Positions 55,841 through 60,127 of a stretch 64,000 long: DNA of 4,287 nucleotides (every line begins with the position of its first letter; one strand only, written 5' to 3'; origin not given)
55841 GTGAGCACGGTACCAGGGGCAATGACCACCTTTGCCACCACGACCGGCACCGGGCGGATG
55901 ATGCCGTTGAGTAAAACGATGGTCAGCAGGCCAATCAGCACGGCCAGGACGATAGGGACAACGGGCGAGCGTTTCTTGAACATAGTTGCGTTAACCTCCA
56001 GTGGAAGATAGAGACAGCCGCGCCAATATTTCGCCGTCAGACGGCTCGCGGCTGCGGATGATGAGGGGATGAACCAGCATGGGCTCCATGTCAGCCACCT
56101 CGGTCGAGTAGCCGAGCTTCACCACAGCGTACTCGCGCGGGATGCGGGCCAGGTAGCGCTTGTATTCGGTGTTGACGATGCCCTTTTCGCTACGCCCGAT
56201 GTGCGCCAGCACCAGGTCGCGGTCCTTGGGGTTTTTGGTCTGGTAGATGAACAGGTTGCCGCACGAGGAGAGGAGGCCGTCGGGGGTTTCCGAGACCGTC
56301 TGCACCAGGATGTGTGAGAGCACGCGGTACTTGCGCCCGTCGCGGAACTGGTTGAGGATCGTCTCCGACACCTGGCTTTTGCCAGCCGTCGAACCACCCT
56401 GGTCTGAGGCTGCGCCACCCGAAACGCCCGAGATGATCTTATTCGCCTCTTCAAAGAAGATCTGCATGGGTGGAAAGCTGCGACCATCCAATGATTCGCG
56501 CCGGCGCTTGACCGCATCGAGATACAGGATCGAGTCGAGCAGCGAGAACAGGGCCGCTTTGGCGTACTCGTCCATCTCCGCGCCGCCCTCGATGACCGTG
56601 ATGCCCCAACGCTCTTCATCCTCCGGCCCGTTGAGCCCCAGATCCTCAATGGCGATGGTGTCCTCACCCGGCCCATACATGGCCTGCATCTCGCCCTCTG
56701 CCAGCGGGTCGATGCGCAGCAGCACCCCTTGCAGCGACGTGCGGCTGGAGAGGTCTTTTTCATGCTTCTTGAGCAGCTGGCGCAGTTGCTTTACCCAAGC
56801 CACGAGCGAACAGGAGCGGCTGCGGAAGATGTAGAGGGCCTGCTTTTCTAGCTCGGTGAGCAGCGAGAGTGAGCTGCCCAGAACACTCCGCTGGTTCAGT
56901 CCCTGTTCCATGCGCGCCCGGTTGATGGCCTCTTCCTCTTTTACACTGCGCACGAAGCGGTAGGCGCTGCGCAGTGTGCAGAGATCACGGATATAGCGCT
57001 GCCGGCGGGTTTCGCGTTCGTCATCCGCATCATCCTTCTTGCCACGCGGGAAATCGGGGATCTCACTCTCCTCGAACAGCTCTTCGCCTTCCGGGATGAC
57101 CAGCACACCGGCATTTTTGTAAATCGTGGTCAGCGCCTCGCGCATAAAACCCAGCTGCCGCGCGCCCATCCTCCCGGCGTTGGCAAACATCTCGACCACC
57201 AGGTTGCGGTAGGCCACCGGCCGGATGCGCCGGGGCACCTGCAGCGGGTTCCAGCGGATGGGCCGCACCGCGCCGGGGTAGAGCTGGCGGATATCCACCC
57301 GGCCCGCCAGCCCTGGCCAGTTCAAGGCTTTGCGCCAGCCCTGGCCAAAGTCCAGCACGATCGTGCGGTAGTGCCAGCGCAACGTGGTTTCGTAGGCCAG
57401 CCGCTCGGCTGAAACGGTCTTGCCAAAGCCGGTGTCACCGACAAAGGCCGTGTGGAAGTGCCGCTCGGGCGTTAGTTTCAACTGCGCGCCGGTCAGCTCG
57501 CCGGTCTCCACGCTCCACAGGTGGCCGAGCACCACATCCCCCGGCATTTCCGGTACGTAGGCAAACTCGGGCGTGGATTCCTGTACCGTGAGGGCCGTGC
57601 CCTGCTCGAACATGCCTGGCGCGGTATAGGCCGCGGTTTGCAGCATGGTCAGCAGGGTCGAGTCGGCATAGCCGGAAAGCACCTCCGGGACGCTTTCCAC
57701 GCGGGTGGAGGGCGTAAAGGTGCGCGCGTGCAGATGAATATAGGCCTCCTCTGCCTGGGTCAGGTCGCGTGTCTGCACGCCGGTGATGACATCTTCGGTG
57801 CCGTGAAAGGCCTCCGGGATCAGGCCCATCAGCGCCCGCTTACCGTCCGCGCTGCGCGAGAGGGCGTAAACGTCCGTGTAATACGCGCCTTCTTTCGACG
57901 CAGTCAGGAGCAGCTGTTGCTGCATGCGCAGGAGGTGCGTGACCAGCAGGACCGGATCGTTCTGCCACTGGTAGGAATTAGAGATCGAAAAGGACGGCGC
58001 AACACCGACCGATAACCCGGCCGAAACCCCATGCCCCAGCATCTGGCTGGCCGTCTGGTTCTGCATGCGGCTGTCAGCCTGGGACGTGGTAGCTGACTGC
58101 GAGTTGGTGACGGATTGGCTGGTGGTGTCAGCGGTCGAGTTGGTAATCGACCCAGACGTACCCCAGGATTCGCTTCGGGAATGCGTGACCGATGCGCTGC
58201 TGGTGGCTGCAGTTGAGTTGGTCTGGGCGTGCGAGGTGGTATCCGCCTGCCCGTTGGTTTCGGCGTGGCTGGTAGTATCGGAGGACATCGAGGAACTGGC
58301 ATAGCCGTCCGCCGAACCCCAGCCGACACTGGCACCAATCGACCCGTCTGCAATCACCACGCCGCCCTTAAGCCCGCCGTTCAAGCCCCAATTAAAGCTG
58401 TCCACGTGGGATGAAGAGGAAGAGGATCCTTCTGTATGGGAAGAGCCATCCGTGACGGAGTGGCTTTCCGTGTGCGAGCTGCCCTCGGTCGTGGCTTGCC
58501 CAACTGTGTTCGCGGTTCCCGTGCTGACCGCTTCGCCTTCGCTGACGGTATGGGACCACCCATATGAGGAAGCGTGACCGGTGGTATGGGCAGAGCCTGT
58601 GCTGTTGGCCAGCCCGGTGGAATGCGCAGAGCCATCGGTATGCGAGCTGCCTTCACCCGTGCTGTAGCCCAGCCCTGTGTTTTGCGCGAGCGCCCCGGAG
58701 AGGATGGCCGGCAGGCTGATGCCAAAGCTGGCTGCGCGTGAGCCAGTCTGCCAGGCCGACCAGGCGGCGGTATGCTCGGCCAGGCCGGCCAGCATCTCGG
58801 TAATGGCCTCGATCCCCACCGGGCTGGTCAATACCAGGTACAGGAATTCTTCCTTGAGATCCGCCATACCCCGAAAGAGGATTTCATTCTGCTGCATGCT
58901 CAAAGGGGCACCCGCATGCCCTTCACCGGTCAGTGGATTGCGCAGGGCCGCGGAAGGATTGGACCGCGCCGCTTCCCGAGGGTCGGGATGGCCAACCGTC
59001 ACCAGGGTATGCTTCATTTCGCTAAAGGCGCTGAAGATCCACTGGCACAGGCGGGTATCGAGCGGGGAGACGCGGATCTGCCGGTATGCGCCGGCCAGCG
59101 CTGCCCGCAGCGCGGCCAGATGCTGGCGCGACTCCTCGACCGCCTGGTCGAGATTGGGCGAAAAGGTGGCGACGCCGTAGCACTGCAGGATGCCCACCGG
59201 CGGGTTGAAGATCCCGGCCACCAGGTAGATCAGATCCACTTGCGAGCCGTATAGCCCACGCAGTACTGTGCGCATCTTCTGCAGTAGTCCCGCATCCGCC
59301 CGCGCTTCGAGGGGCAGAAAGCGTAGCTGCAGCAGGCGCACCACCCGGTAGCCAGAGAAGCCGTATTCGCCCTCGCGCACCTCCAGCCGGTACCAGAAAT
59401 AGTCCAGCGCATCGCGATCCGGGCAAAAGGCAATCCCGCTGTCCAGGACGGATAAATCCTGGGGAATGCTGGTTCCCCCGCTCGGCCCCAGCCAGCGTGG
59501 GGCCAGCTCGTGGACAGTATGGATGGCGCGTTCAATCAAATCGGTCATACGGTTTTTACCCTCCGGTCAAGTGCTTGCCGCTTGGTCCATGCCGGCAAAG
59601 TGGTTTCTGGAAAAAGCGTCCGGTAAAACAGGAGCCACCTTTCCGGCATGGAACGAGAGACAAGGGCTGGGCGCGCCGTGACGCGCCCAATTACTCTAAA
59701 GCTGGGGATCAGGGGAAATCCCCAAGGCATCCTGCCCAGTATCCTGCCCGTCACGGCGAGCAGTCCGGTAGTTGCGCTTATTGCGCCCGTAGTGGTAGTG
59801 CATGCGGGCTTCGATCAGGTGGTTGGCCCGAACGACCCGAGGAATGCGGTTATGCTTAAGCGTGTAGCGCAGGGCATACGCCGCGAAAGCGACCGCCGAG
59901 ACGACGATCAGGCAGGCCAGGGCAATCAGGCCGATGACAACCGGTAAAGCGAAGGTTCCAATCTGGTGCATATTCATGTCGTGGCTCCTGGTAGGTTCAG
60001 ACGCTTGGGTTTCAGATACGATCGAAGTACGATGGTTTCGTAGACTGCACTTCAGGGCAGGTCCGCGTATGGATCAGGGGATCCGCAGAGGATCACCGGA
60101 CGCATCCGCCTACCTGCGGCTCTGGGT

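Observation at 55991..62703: Second giant FtsK/HerA-like ATPase plus four membrane or secreted proteins fused onto the front of the Tad operon: candidate hybrid translocation apparatus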

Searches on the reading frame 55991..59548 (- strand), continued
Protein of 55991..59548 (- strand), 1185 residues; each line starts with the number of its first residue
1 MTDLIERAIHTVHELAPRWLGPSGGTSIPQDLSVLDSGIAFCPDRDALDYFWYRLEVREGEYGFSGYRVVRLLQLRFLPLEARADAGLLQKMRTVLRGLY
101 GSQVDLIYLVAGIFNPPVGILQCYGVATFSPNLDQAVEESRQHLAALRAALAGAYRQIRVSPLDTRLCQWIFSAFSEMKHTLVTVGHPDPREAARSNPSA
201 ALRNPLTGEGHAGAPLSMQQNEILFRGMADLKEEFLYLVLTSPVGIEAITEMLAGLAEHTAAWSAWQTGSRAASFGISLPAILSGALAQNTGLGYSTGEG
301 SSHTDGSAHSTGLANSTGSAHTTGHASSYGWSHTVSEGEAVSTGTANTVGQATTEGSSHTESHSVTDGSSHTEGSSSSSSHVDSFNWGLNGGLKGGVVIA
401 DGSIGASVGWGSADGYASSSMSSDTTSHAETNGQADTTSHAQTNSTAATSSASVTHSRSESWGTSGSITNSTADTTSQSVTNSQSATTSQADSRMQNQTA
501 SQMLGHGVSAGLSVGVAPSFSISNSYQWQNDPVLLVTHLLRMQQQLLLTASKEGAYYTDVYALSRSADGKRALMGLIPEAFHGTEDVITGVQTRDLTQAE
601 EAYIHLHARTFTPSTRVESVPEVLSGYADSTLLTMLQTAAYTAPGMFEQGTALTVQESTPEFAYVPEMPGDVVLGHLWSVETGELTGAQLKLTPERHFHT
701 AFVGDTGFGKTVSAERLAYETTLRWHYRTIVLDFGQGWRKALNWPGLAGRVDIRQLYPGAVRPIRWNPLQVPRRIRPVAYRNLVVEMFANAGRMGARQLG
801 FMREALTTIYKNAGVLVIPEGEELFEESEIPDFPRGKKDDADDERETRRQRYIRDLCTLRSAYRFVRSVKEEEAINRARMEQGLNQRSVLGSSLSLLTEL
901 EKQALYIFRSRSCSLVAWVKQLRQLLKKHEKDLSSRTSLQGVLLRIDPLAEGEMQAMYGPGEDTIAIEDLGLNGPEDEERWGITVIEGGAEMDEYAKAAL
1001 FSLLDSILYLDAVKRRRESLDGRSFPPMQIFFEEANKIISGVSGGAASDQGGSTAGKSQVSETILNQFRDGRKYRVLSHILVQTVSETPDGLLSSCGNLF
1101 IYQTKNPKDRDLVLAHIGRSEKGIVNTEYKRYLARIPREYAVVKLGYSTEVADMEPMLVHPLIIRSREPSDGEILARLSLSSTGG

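Call 90: search_solved_structures(query=A7, max_evalue=10, show_alignments=2)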
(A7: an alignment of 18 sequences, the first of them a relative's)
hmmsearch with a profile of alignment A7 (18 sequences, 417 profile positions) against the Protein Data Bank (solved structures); distinct sequences matched with E-value up to 10: 160 (the best 60 are shown).
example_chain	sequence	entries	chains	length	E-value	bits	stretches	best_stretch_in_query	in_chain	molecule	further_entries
5dym_A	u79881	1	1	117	0.00031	23.1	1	199-258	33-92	PadR-family transcriptional regulator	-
8p4y_A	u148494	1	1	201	0.00044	22.6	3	98-169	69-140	Protein origami triangle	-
9qbd_A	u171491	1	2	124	0.0006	22.2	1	197-262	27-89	PadR-family transcriptional regulator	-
8qdf_A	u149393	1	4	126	0.0043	19.3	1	203-283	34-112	Transcriptional regulator, PadR-like family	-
9wi1_A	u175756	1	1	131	0.0048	19.2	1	203-269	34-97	Transcriptional regulator, PadR-like family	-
7qz8_A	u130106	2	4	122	0.006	18.9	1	203-267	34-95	Transcriptional regulator, PadR-like family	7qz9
7qz7_A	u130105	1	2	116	0.006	18.9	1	203-264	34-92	Transcriptional regulator, PadR-like family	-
9gkr_A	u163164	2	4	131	0.0066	18.7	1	186-271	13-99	Transcriptional regulator, PadR-like family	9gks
9qbc_A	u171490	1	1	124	0.0067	18.7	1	197-258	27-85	PadR-family transcriptional regulator PadR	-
6p66_B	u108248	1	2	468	0.011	18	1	294-336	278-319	DNA endonuclease Bax1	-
7q34_A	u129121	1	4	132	0.013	17.8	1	203-259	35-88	Helix-turn-helix transcriptional regulator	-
5aps_A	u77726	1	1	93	0.013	17.8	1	79-142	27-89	GENERAL CONTROL PROTEIN GCN4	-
8qdh_A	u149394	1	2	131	0.015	17.6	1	203-270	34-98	Transcriptional regulator, PadR-like family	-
9wi9_A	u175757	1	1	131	0.017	17.3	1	203-264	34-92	Transcriptional regulator, PadR-like family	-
9h88_A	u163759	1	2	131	0.019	17.2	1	186-259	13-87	Transcriptional regulator, PadR-like family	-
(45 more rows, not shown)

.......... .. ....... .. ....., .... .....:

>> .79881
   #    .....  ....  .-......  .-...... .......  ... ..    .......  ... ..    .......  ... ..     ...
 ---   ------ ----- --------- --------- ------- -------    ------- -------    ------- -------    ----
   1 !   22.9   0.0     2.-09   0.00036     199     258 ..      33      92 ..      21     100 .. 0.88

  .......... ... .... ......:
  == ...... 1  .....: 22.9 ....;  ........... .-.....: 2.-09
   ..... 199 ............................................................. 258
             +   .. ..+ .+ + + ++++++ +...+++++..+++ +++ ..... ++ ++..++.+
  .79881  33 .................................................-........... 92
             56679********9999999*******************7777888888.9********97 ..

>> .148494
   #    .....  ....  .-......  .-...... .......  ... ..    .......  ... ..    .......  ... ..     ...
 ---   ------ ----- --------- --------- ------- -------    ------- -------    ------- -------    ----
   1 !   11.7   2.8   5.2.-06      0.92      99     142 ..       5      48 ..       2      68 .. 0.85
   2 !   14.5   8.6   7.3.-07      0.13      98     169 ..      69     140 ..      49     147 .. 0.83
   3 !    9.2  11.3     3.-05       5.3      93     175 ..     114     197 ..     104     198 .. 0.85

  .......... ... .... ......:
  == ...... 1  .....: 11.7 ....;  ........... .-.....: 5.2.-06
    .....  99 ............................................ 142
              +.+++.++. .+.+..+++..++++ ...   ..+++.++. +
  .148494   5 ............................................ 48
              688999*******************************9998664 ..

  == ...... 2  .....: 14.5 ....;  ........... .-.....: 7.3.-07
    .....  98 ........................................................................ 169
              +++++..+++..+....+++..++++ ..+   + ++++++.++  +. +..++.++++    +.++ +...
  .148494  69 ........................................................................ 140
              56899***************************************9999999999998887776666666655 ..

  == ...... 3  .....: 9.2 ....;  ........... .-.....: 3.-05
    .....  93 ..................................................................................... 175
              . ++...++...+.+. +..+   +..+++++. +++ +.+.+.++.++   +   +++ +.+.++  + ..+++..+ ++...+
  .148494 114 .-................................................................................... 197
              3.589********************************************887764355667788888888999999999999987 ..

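Call 98: search_protein_families(library=pfam, proteins=[L031:101-2296:+, L016:2914-5109:+, L003:2899-5964:+, L020:3088-5343:+, L041:3305-5395:+, L064:218-2548:+, L005:2286-4184:-, L022:4658-5887:+, L079:5343-6419:+, L020:5304-6281:+], max_evalue=0.001)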
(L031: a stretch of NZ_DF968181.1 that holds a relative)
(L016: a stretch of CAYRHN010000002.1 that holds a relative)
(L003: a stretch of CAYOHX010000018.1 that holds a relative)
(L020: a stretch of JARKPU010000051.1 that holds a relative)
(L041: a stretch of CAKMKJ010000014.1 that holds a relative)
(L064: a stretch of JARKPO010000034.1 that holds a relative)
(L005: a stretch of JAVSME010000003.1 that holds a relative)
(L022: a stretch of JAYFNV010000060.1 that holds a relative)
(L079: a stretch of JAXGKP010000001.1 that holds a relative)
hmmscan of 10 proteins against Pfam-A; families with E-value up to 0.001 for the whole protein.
L031:101-2296:+ (731 aa): 1 family
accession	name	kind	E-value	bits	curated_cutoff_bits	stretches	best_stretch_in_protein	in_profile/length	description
PF11638.13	DnaA_N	-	5.8e-07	29.6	24.6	1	21-78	2-60/65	DnaA N-terminal domain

L016:2914-5109:+ (731 aa): 14 families
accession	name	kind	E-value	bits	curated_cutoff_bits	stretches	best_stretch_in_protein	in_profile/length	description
PF13604.12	AAA_30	-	1.1e-41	143.2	27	1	328-518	1-176/191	AAA domain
PF13245.12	AAA_19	-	4.1e-40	137.5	25.1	1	333-472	1-133/134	AAA domain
PF14490.11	HHH_RecD2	-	9.1e-37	125.3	27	2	150-242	1-92/92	ATP-dependent RecD2 DNA helicase HHH domain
PF18335.7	SH3_13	-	9.2e-23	80.2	41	1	573-633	1-61/65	ATP-dependent RecD-like DNA helicase SH3 domain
PF13538.12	UvrD_C_2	-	4e-20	71.9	27.4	1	654-701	1-51/52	UvrD-like helicase C-terminal domain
PF23139.1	OB_YrrC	-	8.5e-15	54.9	27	1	4-85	3-76/76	ATP-dependent DNA helicase YrrC, OB-fold domain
PF13086.12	AAA_11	-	3.6e-13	50.3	27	1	328-390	1-71/257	AAA domain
PF01443.25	Viral_helicase1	-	5.4e-11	43.2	21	1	657-702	179-227/228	Viral superfamily 1 RNA helicase core domain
PF05970.20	PIF1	-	7.8e-08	32.6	25.9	1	336-472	9-156/223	PIF1-like helicase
PF05127.21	NAT10_TcmA_helicase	-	2.9e-06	27.7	22.7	1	347-453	1-113/176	RNA cytidine acetyltransferase NAT10/TcmA, helicase domain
PF14520.12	HHH_5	-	8.5e-06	26.6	27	0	100-150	7-57/57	Helix-hairpin-helix domain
PF13401.12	AAA_22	-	0.0005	20.8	27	0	343-463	5-122/130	AAA domain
PF09848.15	SLFN-g3_helicase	-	0.00067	19.5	24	0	344-438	2-88/354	Schlafen group 3, DNA/RNA helicase domain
PF13361.12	UvrD_C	-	0.00071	19.5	25.6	0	658-701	290-345/350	UvrD-like helicase C-terminal domain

L003:2899-5964:+ (1021 aa): 16 families
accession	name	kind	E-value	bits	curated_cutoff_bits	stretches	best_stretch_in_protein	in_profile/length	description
PF13424.12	TPR_12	-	2e-85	281.4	30.1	10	574-644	4-77/77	Tetratricopeptide repeat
PF07719.23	TPR_2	-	6.3e-34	113.7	27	0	772-803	1-32/34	Tetratricopeptide repeat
PF00515.34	TPR_1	-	2.3e-29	100.4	27.8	0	853-881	2-30/34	Tetratricopeptide repeat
PF13374.12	TPR_10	-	2.5e-23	81.8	27.5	1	612-645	2-35/42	Tetratricopeptide repeat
PF14938.12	SNAP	-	8.5e-19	68.5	25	3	736-879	39-182/282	Soluble NSF attachment protein, SNAP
PF13181.12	TPR_8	-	5.2e-17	60.9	25.7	0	854-880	3-29/34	Tetratricopeptide repeat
PF17874.7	TPR_MalT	-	1.7e-12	47.7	45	2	898-1004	46-154/336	MalT-like TPR region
PF10516.15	SHNi-TPR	-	2.3e-10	40.2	21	0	572-607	1-36/38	SHNi-TPR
PF13428.12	TPR_14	-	1e-09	38.5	23.5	0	773-802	2-31/44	Tetratricopeptide repeat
PF13432.12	TPR_16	-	5.5e-09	36.8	32.7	0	856-921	1-60/65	Tetratricopeptide repeat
PF13414.12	TPR_11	-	3.1e-07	30.4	26.8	0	579-601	1-23/42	TPR repeat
PF09976.15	TPR_21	-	6.1e-07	29.8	25.5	0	667-719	121-173/193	Tetratricopeptide repeat-like domain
PF13176.12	TPR_7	-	3.3e-06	27.2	27.9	0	735-759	2-26/36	Tetratricopeptide repeat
PF24885.1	TPR_NPHP3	-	8e-05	22.6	100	0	782-883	72-172/239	Nephrocystin-3 TPR domain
PF13401.12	AAA_22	-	0.00018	22.3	27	1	28-132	7-101/130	AAA domain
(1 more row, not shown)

L020:3088-5343:+ (751 aa): 1 family
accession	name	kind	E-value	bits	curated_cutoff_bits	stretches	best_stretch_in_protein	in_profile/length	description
PF07495.19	Y_Y_Y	-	0.0008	19.7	26.6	0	253-291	19-56/65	Y_Y_Y domain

L041:3305-5395:+ (696 aa): 4 families
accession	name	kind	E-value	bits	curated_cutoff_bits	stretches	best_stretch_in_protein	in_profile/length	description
PF00122.25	E1-E2_ATPase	-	5.6e-50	169.8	28.1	1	203-375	1-181/181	E1-E2 ATPase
PF00702.32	Hydrolase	-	1.9e-36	126.7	26.4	1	392-603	2-191/191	haloacid dehalogenase-like hydrolase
PF00403.32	HMA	-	2.3e-15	57.1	24.8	1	9-69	2-62/62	Heavy-metal-associated domain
PF08282.18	Hydrolase_3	-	0.00041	20.6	20.9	1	575-624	195-244/255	haloacid dehalogenase-like hydrolase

L064:218-2548:+ (776 aa): 3 families
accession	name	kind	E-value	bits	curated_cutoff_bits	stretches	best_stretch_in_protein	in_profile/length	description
PF07676.18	PD40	-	3.7e-08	33.6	20.9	0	597-612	16-32/38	WD40-like Beta Propeller Repeat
PF25174.1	Beta-prop_THOC3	-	7.7e-05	22.3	305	1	592-703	91-193/272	THOC3 beta-propeller domain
PF00930.27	DPPIV_N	-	8.3e-05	21.9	22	0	595-622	106-133/354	Dipeptidyl peptidase IV (DPP IV) N-terminal region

L005:2286-4184:- (632 aa): 0 families

L022:4658-5887:+ (409 aa): 0 families

L079:5343-6419:+ (358 aa): 1 family
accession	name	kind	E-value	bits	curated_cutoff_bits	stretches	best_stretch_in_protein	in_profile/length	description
PF16158.11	N_BRCA1_IG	-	3.8e-20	72.9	28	1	88-191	1-108/108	Ig-like domain from next to BRCA1 gene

L020:5304-6281:+ (325 aa): 1 family
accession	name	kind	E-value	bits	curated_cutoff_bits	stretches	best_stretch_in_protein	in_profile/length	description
PF01464.25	SLT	-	0.0007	19.6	21.3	0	124-169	4-49/117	Transglycosylase SLT domain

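Call 105: find_related_loci(query=A1, collection=viral_contigs, flank=10000)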
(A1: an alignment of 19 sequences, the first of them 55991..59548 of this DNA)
Query A1 (1185 aa) in viral_contigs; peptide patterns used: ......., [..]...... (x = any residue, [..] = any of these).
99 stretches matched a pattern, but none encodes a relative of the query by tblastn (E <= 1e-3).

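Call 109: fold_search(model_id=the predicted structure, library=viral)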
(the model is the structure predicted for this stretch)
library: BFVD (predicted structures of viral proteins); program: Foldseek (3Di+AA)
matches with E <= 10: 491; with E <= 0.001: 4
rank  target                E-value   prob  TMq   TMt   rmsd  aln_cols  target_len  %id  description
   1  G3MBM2                3.0e-08  1.00  0.22  0.30  18.5      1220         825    9  Gp156 [Bacillus phage G]
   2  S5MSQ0                5.4e-08  1.00  0.30  0.37  15.1      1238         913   11  Lipid A export ATP-binding/permease protein Msb [Bacillus phage JL]
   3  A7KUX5                1.3e-07  1.00  0.22  0.30  23.7       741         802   11  (no name in the UniProt tables at hand)
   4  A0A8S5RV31            1.7e-04  1.00  0.20  0.30  15.3       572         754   11  Conjugal transfer protein [Siphoviridae sp. ctHip2]
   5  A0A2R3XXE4            1.2e-03  0.60  0.04  0.08  47.9       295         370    8  Uncharacterized protein [Human betaherpesvirus 6]
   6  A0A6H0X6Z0            1.7e-03  0.93  0.02  0.14  45.8       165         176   20  (no name in the UniProt tables at hand)
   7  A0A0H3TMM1            3.4e-03  0.80  0.04  0.08  39.0       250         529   14  (no name in the UniProt tables at hand)
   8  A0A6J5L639            4.3e-03  0.21  0.04  0.06  60.7       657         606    8  PA14 domain containing protein (Fragment) [uncultured Caudovirales phage]
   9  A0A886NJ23            6.6e-03  0.91  0.12  0.30  21.3       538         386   12  (no name in the UniProt tables at hand)
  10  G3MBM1                5.1e-02  0.82  0.10  0.19   8.6       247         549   12  Gp155 [Bacillus phage G]
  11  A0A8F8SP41            5.7e-02  0.47  0.10  0.28  20.1       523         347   10  (no name in the UniProt tables at hand)
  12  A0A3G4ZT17            5.9e-02  0.51  0.10  0.25  22.0       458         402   10  Packaging ATPase [Dasosvirus sp.]
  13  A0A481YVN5            6.2e-02  0.18  0.07  0.15  19.2       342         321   11  Uncharacterized protein [Marseillevirus LCMAC103]
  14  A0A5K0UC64            6.2e-02  0.18  0.08  0.15  31.4       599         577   10  P-loop NTPase domain protein [Yasminevirus sp. GU-2018]
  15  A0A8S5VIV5            6.5e-02  0.92  0.05  0.18  21.5       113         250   13  Lower collar protein [Podoviridae sp. ct9H612]
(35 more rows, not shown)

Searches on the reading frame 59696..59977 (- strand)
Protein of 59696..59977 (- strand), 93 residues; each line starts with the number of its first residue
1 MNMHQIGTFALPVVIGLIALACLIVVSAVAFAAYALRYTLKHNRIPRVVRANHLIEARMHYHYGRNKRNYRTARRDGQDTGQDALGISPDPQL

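Call 5: search_protein_families(library=pfam, proteins=[window:59696-59977:-], max_evalue=0.01)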
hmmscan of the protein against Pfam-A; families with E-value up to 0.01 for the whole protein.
window:59696-59977:- (93 aa): 1 family
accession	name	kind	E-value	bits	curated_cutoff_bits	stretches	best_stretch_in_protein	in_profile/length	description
PF04588.18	HIG_1_N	-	0.0023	18.5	22.4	1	17-60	4-40/52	Hypoxia induced protein conserved region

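Call 6: search_protein_families(library=ncbifam, proteins=[window:59696-59977:-], max_evalue=0.01)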
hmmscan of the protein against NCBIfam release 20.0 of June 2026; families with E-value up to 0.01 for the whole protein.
window:59696-59977:- (93 aa): 0 families

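Call 36: search_protein_families(library=padloc, proteins=[window:59696-59977:-], max_evalue=0.01)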
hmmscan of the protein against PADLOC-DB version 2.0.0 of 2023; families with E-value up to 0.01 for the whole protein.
window:59696-59977:- (93 aa): 0 families

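Call 37: search_protein_families(library=phrogs, proteins=[window:59696-59977:-], max_evalue=0.01)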
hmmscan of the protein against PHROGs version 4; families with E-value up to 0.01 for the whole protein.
window:59696-59977:- (93 aa): 0 families
